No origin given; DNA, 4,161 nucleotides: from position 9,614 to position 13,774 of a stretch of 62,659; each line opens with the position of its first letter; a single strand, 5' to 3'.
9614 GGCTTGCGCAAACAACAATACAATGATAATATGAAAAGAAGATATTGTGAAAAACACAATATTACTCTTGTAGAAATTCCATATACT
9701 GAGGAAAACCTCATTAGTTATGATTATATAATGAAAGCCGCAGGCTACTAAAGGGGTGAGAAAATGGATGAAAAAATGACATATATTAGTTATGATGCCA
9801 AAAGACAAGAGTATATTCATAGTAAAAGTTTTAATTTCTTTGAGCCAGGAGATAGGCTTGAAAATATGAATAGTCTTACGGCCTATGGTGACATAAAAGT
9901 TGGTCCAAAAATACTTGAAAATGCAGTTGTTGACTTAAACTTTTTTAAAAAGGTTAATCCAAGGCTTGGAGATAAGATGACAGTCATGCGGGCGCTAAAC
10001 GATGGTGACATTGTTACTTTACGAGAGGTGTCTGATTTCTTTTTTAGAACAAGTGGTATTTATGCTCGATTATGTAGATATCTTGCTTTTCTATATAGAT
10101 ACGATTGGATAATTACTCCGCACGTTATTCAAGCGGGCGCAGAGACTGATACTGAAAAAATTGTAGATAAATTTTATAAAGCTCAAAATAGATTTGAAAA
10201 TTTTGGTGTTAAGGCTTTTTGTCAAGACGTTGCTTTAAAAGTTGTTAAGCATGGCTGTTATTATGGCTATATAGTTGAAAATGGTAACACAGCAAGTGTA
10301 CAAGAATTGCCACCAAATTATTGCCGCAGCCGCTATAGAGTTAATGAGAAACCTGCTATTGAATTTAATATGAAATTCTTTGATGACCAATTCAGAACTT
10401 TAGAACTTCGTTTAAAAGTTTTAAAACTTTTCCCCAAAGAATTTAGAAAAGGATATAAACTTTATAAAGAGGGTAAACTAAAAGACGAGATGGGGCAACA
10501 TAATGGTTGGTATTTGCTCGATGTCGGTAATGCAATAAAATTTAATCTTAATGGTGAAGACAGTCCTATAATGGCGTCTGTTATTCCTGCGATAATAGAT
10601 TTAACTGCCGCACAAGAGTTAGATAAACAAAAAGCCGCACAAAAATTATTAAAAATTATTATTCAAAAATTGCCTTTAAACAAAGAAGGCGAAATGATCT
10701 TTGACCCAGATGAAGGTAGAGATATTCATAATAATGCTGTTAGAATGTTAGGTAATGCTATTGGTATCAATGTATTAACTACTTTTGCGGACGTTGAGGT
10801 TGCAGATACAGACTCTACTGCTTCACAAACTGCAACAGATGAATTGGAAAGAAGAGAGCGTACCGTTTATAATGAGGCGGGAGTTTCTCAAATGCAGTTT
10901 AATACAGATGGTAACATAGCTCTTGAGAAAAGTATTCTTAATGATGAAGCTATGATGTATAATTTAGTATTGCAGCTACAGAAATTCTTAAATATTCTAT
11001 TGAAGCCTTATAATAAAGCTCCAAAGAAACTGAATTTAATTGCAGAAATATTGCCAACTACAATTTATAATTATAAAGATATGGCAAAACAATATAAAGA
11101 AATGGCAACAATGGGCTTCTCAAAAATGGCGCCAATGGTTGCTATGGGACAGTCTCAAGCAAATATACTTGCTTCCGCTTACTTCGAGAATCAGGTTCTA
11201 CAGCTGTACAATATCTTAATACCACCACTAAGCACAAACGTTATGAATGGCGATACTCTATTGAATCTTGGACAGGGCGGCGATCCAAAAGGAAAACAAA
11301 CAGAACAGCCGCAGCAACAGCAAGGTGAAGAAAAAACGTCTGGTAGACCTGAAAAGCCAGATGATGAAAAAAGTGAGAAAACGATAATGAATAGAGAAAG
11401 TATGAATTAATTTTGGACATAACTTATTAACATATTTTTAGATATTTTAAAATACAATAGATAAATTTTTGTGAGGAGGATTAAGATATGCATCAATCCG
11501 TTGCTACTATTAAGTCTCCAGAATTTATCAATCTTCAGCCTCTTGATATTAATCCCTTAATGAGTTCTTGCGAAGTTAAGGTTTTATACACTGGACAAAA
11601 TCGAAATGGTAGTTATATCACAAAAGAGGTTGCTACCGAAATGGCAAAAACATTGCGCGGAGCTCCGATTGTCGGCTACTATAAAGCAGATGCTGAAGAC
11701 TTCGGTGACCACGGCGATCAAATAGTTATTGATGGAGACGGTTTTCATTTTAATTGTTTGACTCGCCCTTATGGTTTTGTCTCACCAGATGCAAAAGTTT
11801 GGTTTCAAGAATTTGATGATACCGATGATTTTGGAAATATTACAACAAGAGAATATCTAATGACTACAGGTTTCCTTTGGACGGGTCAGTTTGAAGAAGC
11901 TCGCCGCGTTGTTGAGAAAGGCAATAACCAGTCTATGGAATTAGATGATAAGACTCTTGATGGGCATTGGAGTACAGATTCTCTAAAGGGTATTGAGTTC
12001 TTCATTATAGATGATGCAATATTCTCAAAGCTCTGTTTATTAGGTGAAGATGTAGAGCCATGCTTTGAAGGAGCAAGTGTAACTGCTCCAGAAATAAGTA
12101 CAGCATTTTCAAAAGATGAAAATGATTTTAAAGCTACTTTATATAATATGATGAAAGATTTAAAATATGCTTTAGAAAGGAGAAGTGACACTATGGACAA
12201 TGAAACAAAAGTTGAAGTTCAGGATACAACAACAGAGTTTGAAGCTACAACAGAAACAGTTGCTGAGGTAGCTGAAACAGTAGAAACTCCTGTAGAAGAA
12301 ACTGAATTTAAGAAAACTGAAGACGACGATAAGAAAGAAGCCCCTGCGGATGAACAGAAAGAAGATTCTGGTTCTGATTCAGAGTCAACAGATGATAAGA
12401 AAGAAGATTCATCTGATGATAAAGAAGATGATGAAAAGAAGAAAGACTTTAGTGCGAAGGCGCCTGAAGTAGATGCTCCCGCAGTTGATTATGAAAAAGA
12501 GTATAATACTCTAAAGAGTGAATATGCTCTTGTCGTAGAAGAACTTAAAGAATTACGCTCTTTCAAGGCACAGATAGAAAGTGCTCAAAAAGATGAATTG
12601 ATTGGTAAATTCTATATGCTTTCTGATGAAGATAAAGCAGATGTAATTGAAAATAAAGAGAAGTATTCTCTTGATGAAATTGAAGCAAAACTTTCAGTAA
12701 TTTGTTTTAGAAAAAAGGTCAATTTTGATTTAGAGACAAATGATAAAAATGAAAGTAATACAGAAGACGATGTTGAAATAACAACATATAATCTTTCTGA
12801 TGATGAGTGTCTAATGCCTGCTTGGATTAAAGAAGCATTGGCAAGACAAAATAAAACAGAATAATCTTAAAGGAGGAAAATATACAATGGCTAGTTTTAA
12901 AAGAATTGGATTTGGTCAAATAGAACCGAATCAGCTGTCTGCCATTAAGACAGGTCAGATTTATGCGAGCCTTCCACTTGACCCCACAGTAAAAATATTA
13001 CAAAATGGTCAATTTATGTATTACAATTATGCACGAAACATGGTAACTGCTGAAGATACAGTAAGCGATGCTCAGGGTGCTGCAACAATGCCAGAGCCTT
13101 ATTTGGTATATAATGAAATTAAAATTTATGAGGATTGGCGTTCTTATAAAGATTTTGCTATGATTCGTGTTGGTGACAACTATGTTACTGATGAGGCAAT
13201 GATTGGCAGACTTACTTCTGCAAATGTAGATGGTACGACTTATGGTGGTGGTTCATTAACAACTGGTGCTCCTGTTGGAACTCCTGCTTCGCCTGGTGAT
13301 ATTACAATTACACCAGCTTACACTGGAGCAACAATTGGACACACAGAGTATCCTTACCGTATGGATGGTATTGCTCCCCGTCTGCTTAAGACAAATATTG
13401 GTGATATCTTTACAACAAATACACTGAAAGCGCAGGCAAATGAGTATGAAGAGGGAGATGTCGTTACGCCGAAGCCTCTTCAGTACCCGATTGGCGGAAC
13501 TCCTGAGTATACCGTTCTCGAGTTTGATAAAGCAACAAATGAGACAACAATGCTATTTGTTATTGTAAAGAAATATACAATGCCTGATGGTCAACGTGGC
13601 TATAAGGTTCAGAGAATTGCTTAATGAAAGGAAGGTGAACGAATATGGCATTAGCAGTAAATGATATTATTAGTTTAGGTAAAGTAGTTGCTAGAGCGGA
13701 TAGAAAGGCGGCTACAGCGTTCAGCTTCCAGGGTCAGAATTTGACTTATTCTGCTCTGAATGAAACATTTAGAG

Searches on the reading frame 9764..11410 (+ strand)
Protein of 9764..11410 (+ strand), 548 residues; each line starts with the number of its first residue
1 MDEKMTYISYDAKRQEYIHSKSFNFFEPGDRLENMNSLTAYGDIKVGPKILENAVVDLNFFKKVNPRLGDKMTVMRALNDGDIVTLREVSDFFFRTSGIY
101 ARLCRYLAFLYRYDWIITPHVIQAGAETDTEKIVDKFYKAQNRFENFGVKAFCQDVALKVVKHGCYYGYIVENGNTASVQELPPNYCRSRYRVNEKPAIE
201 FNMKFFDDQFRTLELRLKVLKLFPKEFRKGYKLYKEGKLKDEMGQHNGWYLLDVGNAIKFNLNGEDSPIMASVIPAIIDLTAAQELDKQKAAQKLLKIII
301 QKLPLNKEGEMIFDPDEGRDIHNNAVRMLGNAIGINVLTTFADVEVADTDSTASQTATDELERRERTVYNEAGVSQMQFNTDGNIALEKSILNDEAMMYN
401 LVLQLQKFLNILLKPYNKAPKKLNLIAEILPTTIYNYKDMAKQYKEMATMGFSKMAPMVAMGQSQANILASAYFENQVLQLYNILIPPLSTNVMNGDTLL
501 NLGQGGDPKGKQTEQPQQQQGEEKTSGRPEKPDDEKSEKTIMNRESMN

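Call 7: search_dna_similar(query=window:9764-11410:+, collection=phages, mode=protein)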
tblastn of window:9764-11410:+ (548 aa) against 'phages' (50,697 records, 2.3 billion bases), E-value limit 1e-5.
Records with a match: 22; places in all: 22; records where one place covers at least 80% of the query: 14.
Best place of each record, by identity: <60% 22.
By first word of the organism name: Enterococcus 7; Staphylococcus 4; Bacillus 4; Bacteriophage 2; Brevibacillus 2; Phage 1; Alicyclobacillus 1; Lactococcus 1.
By host as written in the record: Enterococcus faecium 4; - 3; Enterococcus faecalis 2; Staphylococcus epidermidis 36-1 2; Brevibacillus laterosporus 2; Bacillus anthracis Sterne 2; Enterococcus faecium 374iF1 (22) 1; Alicyclobacillus acidoterrestris strain KKP 3133 1; and 5 more.
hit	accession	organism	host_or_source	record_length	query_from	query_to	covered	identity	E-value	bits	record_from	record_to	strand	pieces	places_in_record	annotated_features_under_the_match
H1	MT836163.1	Bacteriophage sp.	human fecal samples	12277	14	548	98%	55.6%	9e-167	530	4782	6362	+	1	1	record has no annotation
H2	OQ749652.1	Phage Phass-1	human gut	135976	82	548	85%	38.4%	2e-82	286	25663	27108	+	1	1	hypothetical protein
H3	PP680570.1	Enterococcus phage VRE9_4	Enterococcus faecium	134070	76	543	85%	30.6%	2e-52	198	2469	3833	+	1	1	portal protein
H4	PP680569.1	Enterococcus phage VRE9_3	Enterococcus faecium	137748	76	543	85%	30.4%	1e-51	196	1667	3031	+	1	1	portal protein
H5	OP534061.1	Enterococcus phage H1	Enterococcus faecium 374iF1 (22)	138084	76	543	85%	30.4%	1e-51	196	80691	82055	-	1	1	hypothetical protein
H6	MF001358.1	Enterococcus phage EF1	Enterococcus faecalis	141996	76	543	85%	30.4%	1e-51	196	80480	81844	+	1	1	hypothetical protein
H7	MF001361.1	Enterococcus phage EF5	Enterococcus faecalis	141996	76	543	85%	30.4%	1e-51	196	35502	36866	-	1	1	hypothetical protein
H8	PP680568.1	Enterococcus phage VRE9_2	Enterococcus faecium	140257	76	543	85%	30.4%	2e-51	196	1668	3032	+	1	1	portal protein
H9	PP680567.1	Enterococcus phage VRE9_1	Enterococcus faecium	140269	76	543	85%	30.4%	2e-51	196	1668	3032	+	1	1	portal protein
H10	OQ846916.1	Alicyclobacillus phage KKP_3916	Alicyclobacillus acidoterrestris strain ...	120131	84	546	84%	26.8%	3e-19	98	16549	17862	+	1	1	hypothetical protein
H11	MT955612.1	Staphylococcus phage SPbeta-like 2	Staphylococcus haemolyticus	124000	84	548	85%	23.8%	7e-13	78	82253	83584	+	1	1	hypothetical protein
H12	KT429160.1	Staphylococcus phage SPbeta-like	Staphylococcus epidermidis 36-1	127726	84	548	85%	23.8%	7e-13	78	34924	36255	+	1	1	hypothetical protein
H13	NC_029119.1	Staphylococcus phage SPbeta-like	Staphylococcus epidermidis 36-1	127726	84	548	85%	23.8%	7e-13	78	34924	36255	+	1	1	portal protein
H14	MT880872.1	Staphylococcus phage PhiSepi-HH3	Staphylococcus epidermidis HD21-2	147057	84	548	85%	23.8%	7e-13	78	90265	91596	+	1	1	hypothetical protein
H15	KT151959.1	Brevibacillus phage Sundance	Brevibacillus laterosporus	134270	86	506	77%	25.4%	5e-18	94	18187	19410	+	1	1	putative structural protein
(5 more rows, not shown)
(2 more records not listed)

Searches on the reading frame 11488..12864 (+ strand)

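Call 11: search_protein_families(library=phrogs, proteins=[window:11488-12864:+], max_evalue=0.001)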
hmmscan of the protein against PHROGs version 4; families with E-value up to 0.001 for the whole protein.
window:11488-12864:+ (458 aa): 2 families
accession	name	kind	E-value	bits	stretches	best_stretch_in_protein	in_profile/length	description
phrog_3313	-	unknown function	1.9e-49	170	1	16-429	13-457/480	-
phrog_34215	-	unknown function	6e-21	75.3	1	16-234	17-219/758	-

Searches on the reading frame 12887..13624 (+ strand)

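Call 11: search_protein_families(library=phrogs, proteins=[window:12887-13624:+], max_evalue=0.001)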
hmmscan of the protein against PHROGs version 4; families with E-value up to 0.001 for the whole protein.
window:12887-13624:+ (245 aa): 1 family
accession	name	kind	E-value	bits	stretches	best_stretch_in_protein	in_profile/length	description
phrog_35301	-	unknown function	5.8e-13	49.8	1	4-96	6-103/205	-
